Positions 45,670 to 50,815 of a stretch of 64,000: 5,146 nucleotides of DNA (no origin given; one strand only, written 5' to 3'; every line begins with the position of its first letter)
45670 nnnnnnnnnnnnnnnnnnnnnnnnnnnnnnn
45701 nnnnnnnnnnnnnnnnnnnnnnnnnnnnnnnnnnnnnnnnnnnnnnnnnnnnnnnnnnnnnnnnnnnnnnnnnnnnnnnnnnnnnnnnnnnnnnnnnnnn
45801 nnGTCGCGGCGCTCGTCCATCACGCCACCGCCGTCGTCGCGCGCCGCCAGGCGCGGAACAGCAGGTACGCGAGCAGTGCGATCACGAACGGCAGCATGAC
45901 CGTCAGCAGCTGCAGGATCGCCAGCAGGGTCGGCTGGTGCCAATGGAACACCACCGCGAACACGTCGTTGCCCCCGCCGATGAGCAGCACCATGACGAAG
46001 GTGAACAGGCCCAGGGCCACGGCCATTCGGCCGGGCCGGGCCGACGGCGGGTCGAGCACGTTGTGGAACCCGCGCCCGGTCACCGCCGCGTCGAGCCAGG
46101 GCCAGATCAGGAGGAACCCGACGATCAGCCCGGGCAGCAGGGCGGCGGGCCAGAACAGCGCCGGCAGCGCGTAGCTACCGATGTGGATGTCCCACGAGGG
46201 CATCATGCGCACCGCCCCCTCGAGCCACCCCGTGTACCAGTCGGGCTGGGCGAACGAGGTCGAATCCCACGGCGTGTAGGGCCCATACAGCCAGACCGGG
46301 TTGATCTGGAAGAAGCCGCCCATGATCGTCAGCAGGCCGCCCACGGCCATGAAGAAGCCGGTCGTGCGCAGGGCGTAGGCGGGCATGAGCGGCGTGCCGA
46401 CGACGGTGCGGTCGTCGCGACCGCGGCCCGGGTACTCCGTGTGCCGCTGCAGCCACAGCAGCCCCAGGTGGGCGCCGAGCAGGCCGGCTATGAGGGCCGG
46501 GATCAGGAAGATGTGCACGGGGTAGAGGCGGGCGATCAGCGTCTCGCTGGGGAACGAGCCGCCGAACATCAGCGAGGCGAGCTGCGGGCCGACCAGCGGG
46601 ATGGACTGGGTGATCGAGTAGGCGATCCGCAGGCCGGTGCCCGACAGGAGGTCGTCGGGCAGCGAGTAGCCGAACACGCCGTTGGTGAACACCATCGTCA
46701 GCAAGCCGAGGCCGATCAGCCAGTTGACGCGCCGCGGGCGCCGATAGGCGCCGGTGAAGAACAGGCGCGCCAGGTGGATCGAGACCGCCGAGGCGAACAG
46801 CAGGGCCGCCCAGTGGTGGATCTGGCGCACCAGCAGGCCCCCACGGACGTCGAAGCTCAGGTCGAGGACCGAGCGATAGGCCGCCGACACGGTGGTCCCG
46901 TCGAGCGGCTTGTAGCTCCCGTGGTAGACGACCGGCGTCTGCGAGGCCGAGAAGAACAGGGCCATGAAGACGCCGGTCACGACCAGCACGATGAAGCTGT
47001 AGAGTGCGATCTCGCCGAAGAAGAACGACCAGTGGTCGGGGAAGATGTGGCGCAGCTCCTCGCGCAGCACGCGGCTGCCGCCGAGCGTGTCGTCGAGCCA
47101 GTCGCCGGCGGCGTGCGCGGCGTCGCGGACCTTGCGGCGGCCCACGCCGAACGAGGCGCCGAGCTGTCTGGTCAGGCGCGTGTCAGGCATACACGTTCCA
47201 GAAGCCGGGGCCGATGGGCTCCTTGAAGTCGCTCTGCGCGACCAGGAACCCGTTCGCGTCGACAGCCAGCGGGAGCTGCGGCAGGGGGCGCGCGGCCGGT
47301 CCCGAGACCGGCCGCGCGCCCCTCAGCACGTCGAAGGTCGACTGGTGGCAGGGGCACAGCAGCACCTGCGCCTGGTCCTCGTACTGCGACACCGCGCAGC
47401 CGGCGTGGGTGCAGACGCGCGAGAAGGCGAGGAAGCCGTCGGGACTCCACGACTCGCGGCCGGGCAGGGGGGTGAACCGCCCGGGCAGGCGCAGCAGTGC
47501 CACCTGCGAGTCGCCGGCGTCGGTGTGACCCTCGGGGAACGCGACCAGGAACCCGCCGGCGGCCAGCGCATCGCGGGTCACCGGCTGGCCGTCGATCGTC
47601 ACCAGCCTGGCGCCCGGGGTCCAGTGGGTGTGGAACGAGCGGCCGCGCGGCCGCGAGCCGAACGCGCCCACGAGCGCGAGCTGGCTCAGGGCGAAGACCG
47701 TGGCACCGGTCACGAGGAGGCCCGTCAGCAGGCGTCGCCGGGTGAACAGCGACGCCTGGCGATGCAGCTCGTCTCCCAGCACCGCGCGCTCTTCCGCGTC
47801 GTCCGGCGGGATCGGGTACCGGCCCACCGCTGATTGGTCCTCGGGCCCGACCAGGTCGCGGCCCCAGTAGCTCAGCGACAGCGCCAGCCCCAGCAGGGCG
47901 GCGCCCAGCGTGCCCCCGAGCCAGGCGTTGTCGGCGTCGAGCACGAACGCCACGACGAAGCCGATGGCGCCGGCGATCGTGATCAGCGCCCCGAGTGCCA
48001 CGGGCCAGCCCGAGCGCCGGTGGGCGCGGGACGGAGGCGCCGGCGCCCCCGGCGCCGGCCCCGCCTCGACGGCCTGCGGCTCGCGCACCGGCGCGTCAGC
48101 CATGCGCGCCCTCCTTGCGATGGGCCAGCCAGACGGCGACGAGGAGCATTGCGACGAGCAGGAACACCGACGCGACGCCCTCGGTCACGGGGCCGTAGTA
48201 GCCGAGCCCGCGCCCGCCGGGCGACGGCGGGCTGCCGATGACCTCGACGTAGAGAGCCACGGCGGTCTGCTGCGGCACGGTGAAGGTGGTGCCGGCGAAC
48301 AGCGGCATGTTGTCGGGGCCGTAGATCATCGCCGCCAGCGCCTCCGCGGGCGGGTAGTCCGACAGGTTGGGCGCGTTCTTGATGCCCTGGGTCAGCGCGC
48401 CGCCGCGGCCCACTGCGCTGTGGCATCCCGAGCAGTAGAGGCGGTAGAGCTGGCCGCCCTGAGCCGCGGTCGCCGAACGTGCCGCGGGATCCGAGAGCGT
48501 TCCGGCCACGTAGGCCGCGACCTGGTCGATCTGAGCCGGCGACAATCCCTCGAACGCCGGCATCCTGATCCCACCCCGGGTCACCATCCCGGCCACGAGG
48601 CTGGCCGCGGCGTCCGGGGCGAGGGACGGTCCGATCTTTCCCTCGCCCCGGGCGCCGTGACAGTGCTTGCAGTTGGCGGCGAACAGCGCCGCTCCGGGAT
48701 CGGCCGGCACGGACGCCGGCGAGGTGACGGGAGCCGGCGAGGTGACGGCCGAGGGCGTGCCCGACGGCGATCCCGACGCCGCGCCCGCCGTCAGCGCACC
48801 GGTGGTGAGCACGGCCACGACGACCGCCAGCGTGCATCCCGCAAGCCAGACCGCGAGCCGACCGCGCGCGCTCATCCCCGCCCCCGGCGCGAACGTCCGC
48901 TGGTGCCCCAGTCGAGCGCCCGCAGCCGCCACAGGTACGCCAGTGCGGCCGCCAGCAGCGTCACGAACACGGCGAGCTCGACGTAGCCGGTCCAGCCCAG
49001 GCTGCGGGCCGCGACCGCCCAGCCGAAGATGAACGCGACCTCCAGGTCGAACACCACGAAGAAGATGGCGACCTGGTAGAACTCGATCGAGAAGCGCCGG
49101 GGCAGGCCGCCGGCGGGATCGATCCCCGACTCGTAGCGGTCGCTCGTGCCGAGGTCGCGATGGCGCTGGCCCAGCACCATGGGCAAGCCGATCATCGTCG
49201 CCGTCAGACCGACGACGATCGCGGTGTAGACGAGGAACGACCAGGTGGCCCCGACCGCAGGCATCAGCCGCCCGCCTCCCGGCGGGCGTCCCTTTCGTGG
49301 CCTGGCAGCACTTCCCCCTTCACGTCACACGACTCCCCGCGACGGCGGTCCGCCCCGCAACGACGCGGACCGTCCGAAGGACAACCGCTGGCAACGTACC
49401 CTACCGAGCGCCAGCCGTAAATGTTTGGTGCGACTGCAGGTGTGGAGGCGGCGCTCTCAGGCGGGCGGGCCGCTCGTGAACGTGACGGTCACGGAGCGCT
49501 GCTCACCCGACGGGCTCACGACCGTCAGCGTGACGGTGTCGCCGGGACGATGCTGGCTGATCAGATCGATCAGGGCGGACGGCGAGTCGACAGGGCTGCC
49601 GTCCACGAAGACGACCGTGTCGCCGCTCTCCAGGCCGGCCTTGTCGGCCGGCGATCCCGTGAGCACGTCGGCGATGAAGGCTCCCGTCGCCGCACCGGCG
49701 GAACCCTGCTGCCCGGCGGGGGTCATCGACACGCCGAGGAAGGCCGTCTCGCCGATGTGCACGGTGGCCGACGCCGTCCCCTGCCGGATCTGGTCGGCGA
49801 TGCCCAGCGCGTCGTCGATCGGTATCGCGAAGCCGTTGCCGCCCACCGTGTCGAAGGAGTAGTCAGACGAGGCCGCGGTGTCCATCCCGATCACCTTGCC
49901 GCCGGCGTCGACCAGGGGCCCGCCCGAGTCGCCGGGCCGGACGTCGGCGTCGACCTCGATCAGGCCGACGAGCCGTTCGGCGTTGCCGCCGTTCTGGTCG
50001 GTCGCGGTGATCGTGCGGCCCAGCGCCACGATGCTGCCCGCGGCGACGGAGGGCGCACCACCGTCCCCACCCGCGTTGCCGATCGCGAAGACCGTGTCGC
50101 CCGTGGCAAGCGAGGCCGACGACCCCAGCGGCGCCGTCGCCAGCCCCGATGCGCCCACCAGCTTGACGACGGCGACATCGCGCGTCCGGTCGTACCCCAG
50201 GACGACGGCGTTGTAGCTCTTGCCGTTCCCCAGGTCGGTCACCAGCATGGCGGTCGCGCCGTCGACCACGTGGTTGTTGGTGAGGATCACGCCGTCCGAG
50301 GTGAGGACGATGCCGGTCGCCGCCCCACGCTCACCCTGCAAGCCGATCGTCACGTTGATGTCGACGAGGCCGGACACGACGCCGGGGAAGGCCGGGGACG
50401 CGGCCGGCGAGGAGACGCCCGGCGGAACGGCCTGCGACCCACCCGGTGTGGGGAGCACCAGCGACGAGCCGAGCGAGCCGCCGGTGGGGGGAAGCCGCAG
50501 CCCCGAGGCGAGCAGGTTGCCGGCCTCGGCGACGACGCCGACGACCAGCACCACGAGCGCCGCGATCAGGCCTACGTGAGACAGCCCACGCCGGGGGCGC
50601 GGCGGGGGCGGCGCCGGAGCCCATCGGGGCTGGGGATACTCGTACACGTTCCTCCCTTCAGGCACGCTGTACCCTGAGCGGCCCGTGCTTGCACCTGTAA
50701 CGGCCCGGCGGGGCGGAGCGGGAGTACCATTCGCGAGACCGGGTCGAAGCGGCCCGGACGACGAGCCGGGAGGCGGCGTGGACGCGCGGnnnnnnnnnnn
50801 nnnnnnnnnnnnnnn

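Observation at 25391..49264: Roughly 24-kb single-strand respiratory supercluster: nuoA – qcrCAB – (ctaB) – caa3 oxidase – copCD – nuoBCDEFGHIJKLMN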

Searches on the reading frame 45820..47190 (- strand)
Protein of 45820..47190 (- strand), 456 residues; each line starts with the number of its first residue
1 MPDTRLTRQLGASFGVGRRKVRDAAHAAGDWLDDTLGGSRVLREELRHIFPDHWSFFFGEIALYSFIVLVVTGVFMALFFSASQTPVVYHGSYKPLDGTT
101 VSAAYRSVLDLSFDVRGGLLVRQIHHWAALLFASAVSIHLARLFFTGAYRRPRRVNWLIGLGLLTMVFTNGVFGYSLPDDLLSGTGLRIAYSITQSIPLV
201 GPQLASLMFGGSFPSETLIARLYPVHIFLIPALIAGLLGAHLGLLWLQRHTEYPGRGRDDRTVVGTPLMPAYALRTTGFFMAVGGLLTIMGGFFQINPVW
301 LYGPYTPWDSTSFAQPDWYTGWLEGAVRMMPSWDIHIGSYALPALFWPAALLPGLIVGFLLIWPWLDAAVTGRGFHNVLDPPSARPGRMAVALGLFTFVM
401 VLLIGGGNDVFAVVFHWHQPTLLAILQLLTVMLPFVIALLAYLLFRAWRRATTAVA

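Call 5: search_protein_families(library=pfam, proteins=[window:45820-47190:-], max_evalue=0.001)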
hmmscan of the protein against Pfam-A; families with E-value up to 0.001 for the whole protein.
window:45820-47190:- (456 aa): 2 families
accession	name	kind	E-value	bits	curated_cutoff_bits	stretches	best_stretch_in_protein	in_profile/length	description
PF13631.11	Cytochrom_B_N_2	-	8.4e-57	192.2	27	1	131-304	2-169/169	Cytochrome b(N-terminal)/b6/petB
PF00033.24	Cytochrome_B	-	1.3e-24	87.6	27.2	1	56-245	14-185/189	Cytochrome b/b6/petB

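Call 19: find_related_loci(query=window:45820-47190:-, collection=metagenome_contigs, flank=10000)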
Query window:45820-47190:- (456 aa) in metagenome_contigs; peptide patterns used: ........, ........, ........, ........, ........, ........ (x = any residue, [..] = any of these).
600 stretches matched a pattern (row limit reached: there are more); 435 encode a relative of the query (tblastn E <= 1e-3); the best 80 are kept; 80 distinct loci.
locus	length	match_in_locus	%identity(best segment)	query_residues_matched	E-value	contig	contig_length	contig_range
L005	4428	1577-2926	67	1-456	0e+0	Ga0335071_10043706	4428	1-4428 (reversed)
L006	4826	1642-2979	65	3-454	0e+0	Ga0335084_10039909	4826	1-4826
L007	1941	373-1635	60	31-450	8e-179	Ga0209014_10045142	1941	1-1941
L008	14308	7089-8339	63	31-446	2e-163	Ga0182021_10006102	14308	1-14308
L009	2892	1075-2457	55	5-456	2e-157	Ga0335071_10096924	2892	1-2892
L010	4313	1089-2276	54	18-412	7e-142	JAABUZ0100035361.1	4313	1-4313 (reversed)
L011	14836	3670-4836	53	28-415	1e-134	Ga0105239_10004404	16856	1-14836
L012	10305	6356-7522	53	28-415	1e-134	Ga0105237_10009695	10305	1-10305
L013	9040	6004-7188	51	22-415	1e-131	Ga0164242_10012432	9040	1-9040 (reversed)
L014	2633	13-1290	49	15-447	3e-138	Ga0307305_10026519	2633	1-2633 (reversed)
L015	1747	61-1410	46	8-450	2e-140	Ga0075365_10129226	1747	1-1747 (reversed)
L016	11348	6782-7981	51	17-415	1e-129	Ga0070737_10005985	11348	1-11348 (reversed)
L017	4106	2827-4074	50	4-415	3e-132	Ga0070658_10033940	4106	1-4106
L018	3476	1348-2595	50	4-415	2e-133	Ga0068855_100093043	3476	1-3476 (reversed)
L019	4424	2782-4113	48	15-455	7e-130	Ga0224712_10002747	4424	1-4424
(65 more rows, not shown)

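Call 27: search_solved_structures(query=window:45820-47190:-, max_evalue=1e-10)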
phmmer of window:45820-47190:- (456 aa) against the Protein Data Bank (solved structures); distinct sequences matched with E-value up to 1e-10: 41.
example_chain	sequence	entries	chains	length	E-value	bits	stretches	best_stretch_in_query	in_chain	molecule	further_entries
7e1v_N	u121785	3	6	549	6.3e-122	411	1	32-442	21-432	Cytochrome bc1 complex cytochrome b subunit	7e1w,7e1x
8hcr_B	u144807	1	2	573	7.2e-122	410.8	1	32-442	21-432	Cytochrome bc1 complex cytochrome b subunit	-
6adq_B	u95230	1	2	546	3.7e-121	408.4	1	25-445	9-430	Ubiquinol-cytochrome c reductase cytochrome b subunit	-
6hwh_b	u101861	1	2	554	3.8e-121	408.4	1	25-445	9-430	Ubiquinol-cytochrome C reductase QcrB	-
8ovc_N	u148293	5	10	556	3.9e-121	408.4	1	25-445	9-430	Cytochrome bc1 complex cytochrome b subunit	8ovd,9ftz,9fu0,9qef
9gy6_B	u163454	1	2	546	4.5e-121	408.1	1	25-445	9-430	Cytochrome bc1 complex cytochrome b subunit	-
7rh5_E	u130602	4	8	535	4.7e-121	408.1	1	25-445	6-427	Cytochrome bc1 complex cytochrome b subunit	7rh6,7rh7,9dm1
7q21_B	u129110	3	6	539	4.7e-121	408.1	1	29-447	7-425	Cytochrome bc1 complex cytochrome b subunit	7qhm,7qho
9wcx_i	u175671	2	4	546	5.9e-119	401.2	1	39-452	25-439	Cytochrome bc1 complex cytochrome b subunit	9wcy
7r0w_I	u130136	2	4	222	4.5e-25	91.6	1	91-244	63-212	Cytochrome b6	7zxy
2zt9_A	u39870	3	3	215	9.7e-25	90.5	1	30-242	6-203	Cytochrome b6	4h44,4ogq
1vf5_A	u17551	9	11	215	5e-24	88.1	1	59-242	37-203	CYTOCHROME B6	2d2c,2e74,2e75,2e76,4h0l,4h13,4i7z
6rqf_I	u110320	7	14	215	2.6e-23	85.8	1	30-242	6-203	Cytochrome b6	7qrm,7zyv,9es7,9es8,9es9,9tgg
1q90_B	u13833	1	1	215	2.8e-22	82.4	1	30-242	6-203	Cytochrome b6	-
7rja_K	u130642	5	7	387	9.9e-15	57.5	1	99-324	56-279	Cytochrome b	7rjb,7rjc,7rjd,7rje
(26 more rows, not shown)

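Call 38: search_protein_families(library=ncbifam, proteins=[window:45820-47190:-], max_evalue=0.00001)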
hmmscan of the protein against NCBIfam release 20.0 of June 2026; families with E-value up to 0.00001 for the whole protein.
window:45820-47190:- (456 aa): 4 families
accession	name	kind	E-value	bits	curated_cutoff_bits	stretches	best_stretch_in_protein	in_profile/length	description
NF050120.1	bc1_QcrB_actin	exception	2.5e-160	534.4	500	1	31-442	1-414/458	cytochrome bc1 complex cytochrome b subunit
NF002990.0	PRK03735.1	subfamily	1.8e-35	122.7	325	1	30-244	7-213/223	cytochrome b6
NF040969.1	cytb_ExtP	equivalog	1.3e-34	119.9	290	1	54-242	23-194/205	selenite/tellurite reduction operon b-type cytochrome ExtP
NF041076.1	cyt_b_SoxC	equivalog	8.3e-14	51.3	740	1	102-242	55-192/542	proton pump complex cytochrome B SoxC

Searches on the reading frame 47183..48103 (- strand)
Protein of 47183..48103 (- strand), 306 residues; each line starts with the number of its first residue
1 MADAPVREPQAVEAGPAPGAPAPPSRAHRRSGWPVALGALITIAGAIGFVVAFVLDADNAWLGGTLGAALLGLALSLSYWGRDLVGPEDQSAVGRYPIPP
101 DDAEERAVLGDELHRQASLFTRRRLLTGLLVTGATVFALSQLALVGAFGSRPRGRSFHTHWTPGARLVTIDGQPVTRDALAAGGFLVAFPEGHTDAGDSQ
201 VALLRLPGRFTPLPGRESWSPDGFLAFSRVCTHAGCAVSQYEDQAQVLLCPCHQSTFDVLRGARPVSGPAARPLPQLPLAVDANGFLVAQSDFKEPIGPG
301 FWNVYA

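Call 5: search_protein_families(library=pfam, proteins=[window:47183-48103:-], max_evalue=0.001)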
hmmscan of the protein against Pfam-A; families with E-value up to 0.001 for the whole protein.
window:47183-48103:- (306 aa): 2 families
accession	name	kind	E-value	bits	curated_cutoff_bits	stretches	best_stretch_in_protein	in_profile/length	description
PF00355.32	Rieske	-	3.3e-08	33.8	20.3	1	224-278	36-88/88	Rieske [2Fe-2S] domain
PF19297.4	QcrA_N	-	1.4e-07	31.6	27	1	23-163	44-208/222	QcrA subunit N-terminal region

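Call 38: search_protein_families(library=ncbifam, proteins=[window:47183-48103:-], max_evalue=0.00001)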
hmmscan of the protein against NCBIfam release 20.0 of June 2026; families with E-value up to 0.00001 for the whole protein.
window:47183-48103:- (306 aa): 5 families
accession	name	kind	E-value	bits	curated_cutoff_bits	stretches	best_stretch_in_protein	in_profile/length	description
NF050121.1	bc1_QcrA_actin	exception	6.1e-66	223.1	275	1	26-303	16-319/319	cytochrome bc1 complex Rieske iron-sulfur subunit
TIGR02694.1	arsenite_ox_S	equivalog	7.3e-14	51.8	95.65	1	224-289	51-115/129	arsenate reductase (azurin) small subunit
TIGR01416.1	Rieske_proteo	equivalog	5.2e-08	33.1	97.4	1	223-275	108-161/176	ubiquinol-cytochrome c reductase iron-sulfur subunit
NF010001.0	PRK13474.1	subfamily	2e-07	30.5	154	1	228-289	104-162/178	cytochrome b6-f complex iron-sulfur subunit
NF045928.1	Cytb6fFeSPetC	equivalog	2.3e-07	30.4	250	1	227-284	104-158/179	cytochrome b6-f complex iron-sulfur subunit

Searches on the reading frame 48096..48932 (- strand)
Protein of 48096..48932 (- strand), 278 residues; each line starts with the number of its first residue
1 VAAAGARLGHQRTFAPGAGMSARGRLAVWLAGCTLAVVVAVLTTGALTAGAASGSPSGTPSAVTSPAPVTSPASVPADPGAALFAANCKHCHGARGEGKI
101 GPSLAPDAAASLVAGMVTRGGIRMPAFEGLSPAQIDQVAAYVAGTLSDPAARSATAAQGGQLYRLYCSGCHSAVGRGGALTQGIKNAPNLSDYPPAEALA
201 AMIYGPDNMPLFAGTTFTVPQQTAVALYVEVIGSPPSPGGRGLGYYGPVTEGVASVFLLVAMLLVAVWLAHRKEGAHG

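Call 5: search_protein_families(library=pfam, proteins=[window:48096-48932:-], max_evalue=0.001)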
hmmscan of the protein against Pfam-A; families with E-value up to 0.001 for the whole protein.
window:48096-48932:- (278 aa): 2 families
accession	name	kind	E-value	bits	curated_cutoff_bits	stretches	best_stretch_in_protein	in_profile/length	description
PF13442.11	Cytochrome_CBB3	-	1.2e-22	80.4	27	2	77-142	3-68/68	Cytochrome C oxidase, cbb3-type, subunit III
PF00034.26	Cytochrom_C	-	9.9e-14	52.9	21.3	1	78-109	2-35/90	Cytochrome c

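Call 38: search_protein_families(library=ncbifam, proteins=[window:48096-48875:-], max_evalue=0.00001)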
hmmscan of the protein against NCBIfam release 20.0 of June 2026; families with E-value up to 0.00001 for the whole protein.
window:48096-48875:- (259 aa): 8 families
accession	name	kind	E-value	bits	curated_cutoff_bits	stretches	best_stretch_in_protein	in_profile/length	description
NF050122.1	bc1_QcrC_actin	exception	5.7e-40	137.2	200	1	17-253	10-252/253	cytochrome bc1 complex diheme cytochrome c subunit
TIGR00782.1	ccoP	equivalog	9.2e-14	51.4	179.95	1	58-163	107-229/285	cytochrome-c oxidase, cbb3-type subunit III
NF045930.1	Cytc6PetJCyano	equivalog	2.8e-10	40.1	135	0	57-124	27-103/110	cytochrome c6 PetJ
NF052248.1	SorU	equivalog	6.1e-09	36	100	1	68-123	12-72/72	SorU family sulfite dehydrogenase c-type cytochrome subunit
TIGR03872.1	cytochrome_MoxG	equivalog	7.3e-09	35.8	147.8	0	61-88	47-74/133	cytochrome c(L), periplasmic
NF011054.0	PRK14486.1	equivalog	1.4e-08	34.6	447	0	46-124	204-288/294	putative bifunctional cbb3-type cytochrome c oxidase subunit II/cytochrome c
NF045773.1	cytochro_C550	exception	4.2e-08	33.1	125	1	60-124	51-117/118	cytochrome c550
NF045774.1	cytochro_C551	exception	1.1e-07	31.7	118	0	23-124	9-107/110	cytochrome c551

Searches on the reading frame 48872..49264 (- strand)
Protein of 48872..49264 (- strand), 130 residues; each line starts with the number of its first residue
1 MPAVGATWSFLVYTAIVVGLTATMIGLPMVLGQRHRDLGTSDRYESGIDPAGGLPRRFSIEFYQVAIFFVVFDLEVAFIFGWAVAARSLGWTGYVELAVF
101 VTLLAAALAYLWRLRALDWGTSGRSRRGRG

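Call 5: search_protein_families(library=pfam, proteins=[window:48872-49264:-], max_evalue=0.001)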
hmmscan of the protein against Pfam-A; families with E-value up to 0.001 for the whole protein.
window:48872-49264:- (130 aa): 1 family
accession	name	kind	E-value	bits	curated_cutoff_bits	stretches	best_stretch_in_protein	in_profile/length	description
PF00507.24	Oxidored_q4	-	1.3e-27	96.3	23.3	1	23-119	3-99/99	NADH-ubiquinone/plastoquinone oxidoreductase, chain 3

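Call 38: search_protein_families(library=ncbifam, proteins=[window:48872-49264:-], max_evalue=0.00001)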
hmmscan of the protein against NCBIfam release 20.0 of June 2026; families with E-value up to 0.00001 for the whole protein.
window:48872-49264:- (130 aa): 4 families
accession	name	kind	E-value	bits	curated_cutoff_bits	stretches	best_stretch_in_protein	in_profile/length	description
NF005922.0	PRK07928.1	equivalog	5.6e-21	75.2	155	1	10-119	7-118/119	NADH-quinone oxidoreductase subunit A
NF005839.0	PRK07756.1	equivalog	5.8e-19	68.6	163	1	16-119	18-121/122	NADH-quinone oxidoreductase subunit A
NF006303.0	PRK08489.1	equivalog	8.9e-19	68.4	145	1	12-120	18-126/129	NAD(P)H-quinone oxidoreductase subunit 3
NF005022.0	PRK06432.1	equivalog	5e-07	29.8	164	1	44-119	74-149/151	NADH dehydrogenase subunit A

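Call 65: search_solved_structures(query=window:48872-49264:-, max_evalue=0.00001)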
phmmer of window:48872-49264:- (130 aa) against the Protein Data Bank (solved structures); distinct sequences matched with E-value up to 0.00001: 25.
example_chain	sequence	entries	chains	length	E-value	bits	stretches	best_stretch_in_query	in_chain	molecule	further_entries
3rko_A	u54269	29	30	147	3.5e-27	98.7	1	5-129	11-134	NADH-QUINONE OXIDOREDUCTASE SUBUNIT A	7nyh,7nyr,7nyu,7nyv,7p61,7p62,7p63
9tam_A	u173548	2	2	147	1.5e-26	96.6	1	5-129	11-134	NADH-quinone oxidoreductase subunit A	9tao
6hum_C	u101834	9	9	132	2.7e-19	73.2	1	40-119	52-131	NAD(P)H-quinone oxidoreductase subunit 3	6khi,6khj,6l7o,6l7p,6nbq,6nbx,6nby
8e9g_A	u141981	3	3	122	2.1e-18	70.3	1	10-119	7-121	NADH-quinone oxidoreductase subunit A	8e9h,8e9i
8e73_3M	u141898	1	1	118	3.7e-18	69.5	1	12-119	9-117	Nad3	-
7eu3_C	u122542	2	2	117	4.9e-18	69.1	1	7-119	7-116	NAD(P)H-quinone oxidoreductase subunit 3, chloroplastic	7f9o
7a23_J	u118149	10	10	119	3.3e-17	66.4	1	11-119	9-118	Nad3m | NADH-ubiquinone oxidoreductase chain 3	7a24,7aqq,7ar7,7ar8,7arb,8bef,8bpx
9f5x_S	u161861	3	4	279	1.3e-16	64.5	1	5-119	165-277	NADH-ubiquinone oxidoreductase chain 3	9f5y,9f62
7wff_C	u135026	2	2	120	1.6e-16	64.3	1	7-119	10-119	NAD(P)H-quinone oxidoreductase subunit 3, chloroplastic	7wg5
9grx_C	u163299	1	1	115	2.2e-16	63.8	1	7-119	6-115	NAD(P)H-quinone oxidoreductase subunit 3, chloroplastic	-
6x89_3M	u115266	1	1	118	2.7e-16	63.5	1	12-119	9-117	NU3M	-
8qby_A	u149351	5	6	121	4.9e-16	62.7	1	10-119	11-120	NADH-quinone oxidoreductase subunit A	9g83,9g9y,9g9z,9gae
4he8_A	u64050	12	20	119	1.9e-15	60.7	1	12-119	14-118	NADH-quinone oxidoreductase subunit 7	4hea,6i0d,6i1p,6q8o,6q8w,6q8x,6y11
5gpn_g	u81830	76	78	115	6.2e-13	52.6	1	25-120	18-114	NADH-ubiquinone oxidoreductase chain 3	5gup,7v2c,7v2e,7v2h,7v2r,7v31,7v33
8zou_N3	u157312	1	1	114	8.8e-13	52.1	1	25-119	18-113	NADH-ubiquinone oxidoreductase chain 3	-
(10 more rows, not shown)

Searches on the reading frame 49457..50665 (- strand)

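Call 23: search_protein_families(library=pfam, proteins=[window:49457-50665:-], max_evalue=0.001)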
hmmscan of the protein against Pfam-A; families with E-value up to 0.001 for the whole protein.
window:49457-50665:- (402 aa): 6 families
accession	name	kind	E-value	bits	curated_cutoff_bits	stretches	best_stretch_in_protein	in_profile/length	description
PF13365.12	Trypsin_2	-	3.1e-29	103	27.6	1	116-261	1-144/144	Trypsin-like peptidase domain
PF13180.12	PDZ_2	-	1.3e-13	51.5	27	1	309-392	2-76/80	PDZ domain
PF00089.32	Trypsin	-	4.4e-13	50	20.6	1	107-265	16-198/220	Trypsin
PF17820.7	PDZ_6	-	3.7e-10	39.8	27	1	330-382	1-52/54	PDZ domain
PF00595.29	PDZ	-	2.2e-08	34.8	23.2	1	306-382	8-80/81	PDZ domain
PF14685.13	PDZ_Tricorn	-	0.0006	20.2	25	0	336-394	29-88/88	Tricorn protease PDZ domain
